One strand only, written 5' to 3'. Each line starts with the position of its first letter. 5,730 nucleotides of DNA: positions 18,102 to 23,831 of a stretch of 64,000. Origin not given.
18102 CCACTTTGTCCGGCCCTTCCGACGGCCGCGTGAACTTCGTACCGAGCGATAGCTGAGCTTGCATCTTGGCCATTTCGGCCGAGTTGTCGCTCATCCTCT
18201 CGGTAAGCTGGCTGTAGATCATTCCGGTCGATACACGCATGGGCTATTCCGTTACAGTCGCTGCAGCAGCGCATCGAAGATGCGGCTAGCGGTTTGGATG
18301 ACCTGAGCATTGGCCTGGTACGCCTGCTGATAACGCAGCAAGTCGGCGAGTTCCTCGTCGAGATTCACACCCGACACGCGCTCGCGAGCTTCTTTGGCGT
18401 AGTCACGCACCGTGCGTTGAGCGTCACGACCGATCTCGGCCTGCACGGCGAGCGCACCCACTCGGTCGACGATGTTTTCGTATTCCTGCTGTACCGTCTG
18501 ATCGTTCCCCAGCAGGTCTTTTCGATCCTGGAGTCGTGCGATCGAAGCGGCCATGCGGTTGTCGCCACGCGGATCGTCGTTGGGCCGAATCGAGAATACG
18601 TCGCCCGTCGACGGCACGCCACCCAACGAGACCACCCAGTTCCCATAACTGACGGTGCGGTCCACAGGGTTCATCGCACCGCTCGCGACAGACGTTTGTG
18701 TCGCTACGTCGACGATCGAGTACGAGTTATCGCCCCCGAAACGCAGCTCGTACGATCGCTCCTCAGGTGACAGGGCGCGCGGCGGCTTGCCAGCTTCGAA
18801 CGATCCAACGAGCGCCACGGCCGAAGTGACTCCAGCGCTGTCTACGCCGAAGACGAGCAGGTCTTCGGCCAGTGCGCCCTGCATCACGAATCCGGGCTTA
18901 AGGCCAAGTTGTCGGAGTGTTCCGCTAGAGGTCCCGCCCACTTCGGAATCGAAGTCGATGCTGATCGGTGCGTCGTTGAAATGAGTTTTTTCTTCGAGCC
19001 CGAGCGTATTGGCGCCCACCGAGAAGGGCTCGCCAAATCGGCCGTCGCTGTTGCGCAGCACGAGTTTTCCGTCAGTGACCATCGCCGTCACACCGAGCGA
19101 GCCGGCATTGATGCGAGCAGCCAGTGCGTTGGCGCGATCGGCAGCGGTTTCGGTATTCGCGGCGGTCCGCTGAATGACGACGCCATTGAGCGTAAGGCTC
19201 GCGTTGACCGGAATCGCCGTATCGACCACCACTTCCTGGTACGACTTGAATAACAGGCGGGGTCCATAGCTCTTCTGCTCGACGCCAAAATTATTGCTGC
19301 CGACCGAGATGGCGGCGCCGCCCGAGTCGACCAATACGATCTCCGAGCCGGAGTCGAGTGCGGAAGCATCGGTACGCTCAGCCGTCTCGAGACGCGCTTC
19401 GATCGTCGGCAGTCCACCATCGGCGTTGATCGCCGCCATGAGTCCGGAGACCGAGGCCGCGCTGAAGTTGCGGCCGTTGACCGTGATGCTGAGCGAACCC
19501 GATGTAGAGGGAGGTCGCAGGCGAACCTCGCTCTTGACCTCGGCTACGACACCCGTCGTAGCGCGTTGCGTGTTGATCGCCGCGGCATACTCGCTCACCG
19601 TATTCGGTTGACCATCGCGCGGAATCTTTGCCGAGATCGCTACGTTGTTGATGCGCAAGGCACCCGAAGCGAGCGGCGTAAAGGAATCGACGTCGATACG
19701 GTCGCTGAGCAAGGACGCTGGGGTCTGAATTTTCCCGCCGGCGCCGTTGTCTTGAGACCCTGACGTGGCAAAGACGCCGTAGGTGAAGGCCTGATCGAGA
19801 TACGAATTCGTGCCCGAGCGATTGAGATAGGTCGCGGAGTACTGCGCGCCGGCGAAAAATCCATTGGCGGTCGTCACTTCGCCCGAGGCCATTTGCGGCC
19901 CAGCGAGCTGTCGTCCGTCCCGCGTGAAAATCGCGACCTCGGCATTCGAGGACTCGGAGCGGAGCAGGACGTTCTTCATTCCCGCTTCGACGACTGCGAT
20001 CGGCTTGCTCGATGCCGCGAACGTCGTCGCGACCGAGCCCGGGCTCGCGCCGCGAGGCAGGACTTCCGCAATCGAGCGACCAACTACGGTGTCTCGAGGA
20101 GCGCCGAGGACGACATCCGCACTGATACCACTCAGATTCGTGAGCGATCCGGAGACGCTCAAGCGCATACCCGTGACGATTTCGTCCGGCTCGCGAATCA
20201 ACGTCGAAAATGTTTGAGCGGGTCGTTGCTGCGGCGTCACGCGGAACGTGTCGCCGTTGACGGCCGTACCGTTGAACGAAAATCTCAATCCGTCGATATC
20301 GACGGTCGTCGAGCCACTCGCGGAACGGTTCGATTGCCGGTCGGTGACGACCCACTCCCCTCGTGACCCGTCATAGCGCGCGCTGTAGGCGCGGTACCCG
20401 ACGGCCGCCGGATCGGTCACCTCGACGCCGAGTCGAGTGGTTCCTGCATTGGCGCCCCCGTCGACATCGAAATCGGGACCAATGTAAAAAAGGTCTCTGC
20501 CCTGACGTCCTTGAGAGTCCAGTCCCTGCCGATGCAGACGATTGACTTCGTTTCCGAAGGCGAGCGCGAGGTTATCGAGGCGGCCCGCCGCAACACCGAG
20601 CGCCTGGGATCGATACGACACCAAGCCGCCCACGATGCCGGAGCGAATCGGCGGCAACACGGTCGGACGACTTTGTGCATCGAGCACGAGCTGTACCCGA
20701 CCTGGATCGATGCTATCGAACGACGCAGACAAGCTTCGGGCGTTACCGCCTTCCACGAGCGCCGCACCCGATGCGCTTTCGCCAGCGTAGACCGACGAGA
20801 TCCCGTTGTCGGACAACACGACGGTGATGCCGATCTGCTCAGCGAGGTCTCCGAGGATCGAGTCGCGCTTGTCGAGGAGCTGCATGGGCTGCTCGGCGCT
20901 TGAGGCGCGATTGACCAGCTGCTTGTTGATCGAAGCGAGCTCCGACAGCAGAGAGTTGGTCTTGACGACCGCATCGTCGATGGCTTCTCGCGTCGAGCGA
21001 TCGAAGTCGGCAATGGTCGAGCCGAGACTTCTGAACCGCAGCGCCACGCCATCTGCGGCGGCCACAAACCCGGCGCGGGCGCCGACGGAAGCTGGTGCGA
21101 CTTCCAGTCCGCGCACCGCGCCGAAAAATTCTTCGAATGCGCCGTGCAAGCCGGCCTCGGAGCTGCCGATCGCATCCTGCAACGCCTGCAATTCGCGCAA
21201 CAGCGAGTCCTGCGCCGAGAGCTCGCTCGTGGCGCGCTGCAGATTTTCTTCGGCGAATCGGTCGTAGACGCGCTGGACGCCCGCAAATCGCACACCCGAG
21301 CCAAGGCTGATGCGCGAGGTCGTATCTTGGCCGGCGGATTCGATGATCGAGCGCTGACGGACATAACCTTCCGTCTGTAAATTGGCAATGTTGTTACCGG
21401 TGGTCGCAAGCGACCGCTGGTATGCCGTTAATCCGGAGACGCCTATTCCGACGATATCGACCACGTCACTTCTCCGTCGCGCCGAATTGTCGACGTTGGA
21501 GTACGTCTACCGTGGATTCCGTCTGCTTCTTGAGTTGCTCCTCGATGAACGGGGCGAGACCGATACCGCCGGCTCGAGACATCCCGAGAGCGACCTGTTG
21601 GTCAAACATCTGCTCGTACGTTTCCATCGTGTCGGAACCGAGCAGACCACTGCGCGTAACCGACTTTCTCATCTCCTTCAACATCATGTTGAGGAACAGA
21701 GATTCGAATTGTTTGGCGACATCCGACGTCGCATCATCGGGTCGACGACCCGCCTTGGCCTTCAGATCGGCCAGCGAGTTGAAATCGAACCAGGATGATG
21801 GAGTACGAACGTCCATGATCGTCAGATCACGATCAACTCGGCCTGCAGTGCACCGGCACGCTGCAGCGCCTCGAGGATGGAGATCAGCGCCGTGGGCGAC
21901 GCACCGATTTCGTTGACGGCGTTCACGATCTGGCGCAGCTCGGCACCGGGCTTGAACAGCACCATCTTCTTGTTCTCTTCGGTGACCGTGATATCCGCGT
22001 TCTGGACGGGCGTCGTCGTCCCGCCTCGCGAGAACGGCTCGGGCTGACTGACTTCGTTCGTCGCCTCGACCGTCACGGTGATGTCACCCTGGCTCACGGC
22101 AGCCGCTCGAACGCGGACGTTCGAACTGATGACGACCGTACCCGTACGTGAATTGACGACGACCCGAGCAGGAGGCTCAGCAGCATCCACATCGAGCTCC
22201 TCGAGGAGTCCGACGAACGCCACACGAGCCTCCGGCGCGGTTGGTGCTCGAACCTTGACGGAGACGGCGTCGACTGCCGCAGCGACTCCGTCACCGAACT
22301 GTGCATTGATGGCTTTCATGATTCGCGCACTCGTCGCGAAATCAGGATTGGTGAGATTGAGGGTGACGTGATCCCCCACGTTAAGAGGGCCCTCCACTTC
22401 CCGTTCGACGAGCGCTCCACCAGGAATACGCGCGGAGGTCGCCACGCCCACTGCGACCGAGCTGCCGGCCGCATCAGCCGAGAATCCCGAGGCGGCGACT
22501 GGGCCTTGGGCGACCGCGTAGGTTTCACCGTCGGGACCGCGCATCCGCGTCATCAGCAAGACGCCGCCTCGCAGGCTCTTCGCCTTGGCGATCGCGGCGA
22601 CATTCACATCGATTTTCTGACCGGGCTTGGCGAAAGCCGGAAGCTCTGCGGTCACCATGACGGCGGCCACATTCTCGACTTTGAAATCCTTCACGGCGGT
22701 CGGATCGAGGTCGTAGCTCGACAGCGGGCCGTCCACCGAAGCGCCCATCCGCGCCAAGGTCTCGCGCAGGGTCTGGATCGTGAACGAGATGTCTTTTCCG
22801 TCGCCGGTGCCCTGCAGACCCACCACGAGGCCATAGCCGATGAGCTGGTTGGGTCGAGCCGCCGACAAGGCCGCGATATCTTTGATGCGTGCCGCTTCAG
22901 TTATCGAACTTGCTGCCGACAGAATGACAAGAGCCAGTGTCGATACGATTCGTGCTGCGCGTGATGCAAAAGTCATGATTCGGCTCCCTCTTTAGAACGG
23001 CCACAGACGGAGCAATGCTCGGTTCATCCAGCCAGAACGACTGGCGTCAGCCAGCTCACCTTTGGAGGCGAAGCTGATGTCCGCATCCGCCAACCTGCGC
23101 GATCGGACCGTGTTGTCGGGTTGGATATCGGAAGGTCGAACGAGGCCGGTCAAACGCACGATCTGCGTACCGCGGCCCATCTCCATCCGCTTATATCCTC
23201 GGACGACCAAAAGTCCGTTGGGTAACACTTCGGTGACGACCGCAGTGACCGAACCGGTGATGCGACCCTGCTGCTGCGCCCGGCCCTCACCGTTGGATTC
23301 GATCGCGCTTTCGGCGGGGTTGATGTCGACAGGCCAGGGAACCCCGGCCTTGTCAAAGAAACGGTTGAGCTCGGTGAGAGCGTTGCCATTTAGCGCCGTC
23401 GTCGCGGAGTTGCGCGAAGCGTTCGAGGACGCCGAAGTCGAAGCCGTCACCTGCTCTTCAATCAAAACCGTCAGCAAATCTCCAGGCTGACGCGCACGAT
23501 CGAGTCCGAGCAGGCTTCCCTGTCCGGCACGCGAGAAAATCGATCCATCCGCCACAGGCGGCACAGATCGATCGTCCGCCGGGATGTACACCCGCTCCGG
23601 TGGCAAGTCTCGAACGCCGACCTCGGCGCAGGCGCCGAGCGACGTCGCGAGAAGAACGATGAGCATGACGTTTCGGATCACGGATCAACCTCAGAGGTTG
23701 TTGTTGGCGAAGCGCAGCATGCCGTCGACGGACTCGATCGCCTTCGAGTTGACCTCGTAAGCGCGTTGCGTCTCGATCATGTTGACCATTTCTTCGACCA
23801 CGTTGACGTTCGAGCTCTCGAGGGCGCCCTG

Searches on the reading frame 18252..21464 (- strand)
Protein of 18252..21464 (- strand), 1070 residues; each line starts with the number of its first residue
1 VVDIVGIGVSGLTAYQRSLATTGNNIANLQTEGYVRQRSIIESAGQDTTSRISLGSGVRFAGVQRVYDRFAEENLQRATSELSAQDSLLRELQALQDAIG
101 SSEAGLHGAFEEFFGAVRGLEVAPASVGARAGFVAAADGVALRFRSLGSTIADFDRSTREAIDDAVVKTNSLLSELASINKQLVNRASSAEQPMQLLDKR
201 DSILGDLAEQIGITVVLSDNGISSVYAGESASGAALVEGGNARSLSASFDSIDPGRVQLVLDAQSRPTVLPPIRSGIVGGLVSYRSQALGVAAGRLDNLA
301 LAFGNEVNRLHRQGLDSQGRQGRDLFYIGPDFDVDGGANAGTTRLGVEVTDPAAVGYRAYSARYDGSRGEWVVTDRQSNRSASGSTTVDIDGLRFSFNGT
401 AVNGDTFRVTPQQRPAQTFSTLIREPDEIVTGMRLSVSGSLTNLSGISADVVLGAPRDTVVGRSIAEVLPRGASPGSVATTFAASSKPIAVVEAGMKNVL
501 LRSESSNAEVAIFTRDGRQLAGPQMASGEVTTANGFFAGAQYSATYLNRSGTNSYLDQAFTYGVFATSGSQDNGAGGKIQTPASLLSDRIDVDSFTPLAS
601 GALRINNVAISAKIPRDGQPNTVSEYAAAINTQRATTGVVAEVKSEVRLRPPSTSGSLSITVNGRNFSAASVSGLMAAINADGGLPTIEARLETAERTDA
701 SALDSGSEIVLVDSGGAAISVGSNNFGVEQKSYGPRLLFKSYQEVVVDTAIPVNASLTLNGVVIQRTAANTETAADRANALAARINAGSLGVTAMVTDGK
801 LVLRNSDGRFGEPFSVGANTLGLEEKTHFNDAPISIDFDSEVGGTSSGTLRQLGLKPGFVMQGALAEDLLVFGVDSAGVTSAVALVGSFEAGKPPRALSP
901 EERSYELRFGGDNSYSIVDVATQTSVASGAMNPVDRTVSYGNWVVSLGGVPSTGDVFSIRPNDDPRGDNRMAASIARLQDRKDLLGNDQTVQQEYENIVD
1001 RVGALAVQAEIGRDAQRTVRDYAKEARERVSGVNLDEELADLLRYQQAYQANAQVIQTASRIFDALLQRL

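Call 8: search_protein_families(library=pfam, proteins=[window:18252-21464:-], max_evalue=0.001)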
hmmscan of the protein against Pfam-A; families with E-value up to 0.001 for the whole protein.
window:18252-21464:- (1070 aa): 5 families
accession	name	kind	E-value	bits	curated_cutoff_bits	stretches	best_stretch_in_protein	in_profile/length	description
PF22638.1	FlgK_D1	-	1e-50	173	28.6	1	93-326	2-233/233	Flagellar hook-associated protein FlgK helical domain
PF06429.18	Flg_bbr_C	-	5.6e-12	45.4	23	1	1030-1068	7-45/46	Flagellar basal body rod FlgEFG protein C-terminal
PF21158.3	flgK_1st_1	-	3.8e-07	30.5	24.2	1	338-411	5-81/81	Flagellar hook-associated protein 1, D2-like domain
PF00460.25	Flg_bb_rod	-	9.5e-06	25.9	20.7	1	8-34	4-30/31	Flagella basal body rod protein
PF07196.18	Flagellin_IN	-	1.1e-05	26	22.7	1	756-806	1-54/55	Flagellin hook IN motif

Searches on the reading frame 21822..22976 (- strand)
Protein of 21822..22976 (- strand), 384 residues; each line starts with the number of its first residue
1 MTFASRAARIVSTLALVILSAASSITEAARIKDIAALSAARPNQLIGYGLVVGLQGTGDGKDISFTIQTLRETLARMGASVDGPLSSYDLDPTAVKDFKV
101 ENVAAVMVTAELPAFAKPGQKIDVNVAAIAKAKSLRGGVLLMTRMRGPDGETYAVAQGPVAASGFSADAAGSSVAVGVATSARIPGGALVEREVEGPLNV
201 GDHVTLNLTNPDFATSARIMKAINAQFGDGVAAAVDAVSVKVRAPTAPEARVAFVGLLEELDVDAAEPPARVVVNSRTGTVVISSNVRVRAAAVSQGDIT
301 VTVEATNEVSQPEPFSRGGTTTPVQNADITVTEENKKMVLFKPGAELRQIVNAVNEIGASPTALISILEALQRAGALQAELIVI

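Call 8: search_protein_families(library=pfam, proteins=[window:21822-22976:-], max_evalue=0.001)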
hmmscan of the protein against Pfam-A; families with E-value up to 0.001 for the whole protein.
window:21822-22976:- (384 aa): 1 family
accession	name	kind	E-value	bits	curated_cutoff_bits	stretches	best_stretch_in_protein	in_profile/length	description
PF02119.21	FlgI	-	6.6e-125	417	25.3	1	30-383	1-343/343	Flagellar P-ring protein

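Call 83: search_dna_similar(query=window:21822-22976:-, collection=plasmids, mode=protein, max_rows=12)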
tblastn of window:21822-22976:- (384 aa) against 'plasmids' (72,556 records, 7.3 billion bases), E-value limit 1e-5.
Records with a match: 231; places in all: 241; records where one place covers at least 80% of the query: 226.
Best place of each record, by identity: <60% 231.
By first word of the organism name: Ralstonia 134; Escherichia 15; Azospirillum 11; Sulfitobacter 11; Sinorhizobium 5; Phyllobacterium 5; Cupriavidus 4; Piscirickettsia 3; Pseudomonas 2; Alloyangia 2; and 32 more.
By predicted mobility (MOB-suite, as given by PLSDB): mobilizable 116; non-mobilizable 110; conjugative 5.
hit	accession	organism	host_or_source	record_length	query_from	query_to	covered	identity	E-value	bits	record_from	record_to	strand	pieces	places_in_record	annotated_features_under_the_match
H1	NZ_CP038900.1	Piscirickettsia salmonis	Salmo salar,cell culture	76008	24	384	94%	49.6%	5e-86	291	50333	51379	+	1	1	flagellar basal body P-ring protein FlgI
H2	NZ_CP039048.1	Piscirickettsia salmonis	Salmo salar,cell culture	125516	24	384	94%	49.6%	5e-86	291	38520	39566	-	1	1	flagellar basal body P-ring protein FlgI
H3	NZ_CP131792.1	Pseudomonas aeruginosa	Homo sapiens,culture,blood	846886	30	384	92%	49.9%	7e-81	277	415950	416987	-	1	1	flagellar basal body P-ring protein FlgI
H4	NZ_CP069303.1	Shinella sp. PSBB067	monoisolate,Minnesota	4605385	5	383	99%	44.8%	2e-67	238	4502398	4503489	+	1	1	none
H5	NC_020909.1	Octadecabacter arcticus 238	150 km offshore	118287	6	384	99%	44.6%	3e-77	266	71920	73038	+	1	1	flagellar basal body P-ring protein FlgI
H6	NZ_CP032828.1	Sphingomonas paeninsulae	whole organism,soil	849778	14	384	97%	45.4%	2e-73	255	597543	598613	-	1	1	flagellar basal body P-ring protein FlgI | rod-binding protein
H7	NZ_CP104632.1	Escherichia coli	cell culture,In-house environment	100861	6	384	99%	44.2%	2e-66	235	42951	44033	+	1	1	flagellar basal body P-ring protein FlgI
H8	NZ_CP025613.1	Niveispirillum cyanobacteriorum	sing cell,cyanobacterial aggregates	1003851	29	384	93%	46.8%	2e-67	238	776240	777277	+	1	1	none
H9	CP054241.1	Escherichia coli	Homo sapiens,bone infection of foot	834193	6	384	99%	43.9%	3e-66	234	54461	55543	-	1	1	flagellar basal body P-ring protein FlgI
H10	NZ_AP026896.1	Aeromonas caviae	Microbe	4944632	25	384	94%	46.3%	3e-76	263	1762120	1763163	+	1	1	none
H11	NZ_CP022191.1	Alloyangia pacifica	cell culture,oil-contaminated sediment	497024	7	384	98%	43.9%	3e-60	217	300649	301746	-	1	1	flagellar basal body P-ring protein FlgI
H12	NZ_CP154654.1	Alloyangia pacifica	-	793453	7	384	98%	43.9%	3e-60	217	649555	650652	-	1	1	flagellar basal body P-ring protein FlgI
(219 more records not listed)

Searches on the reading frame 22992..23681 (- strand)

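Call 8: search_protein_families(library=pfam, proteins=[window:22992-23681:-], max_evalue=0.001)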
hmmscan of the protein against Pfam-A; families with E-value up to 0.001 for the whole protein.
window:22992-23681:- (229 aa): 1 family
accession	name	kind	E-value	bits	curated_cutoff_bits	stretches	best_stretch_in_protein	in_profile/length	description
PF02107.21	FlgH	-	2e-48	164.7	27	1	44-228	3-172/172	Flagellar L-ring protein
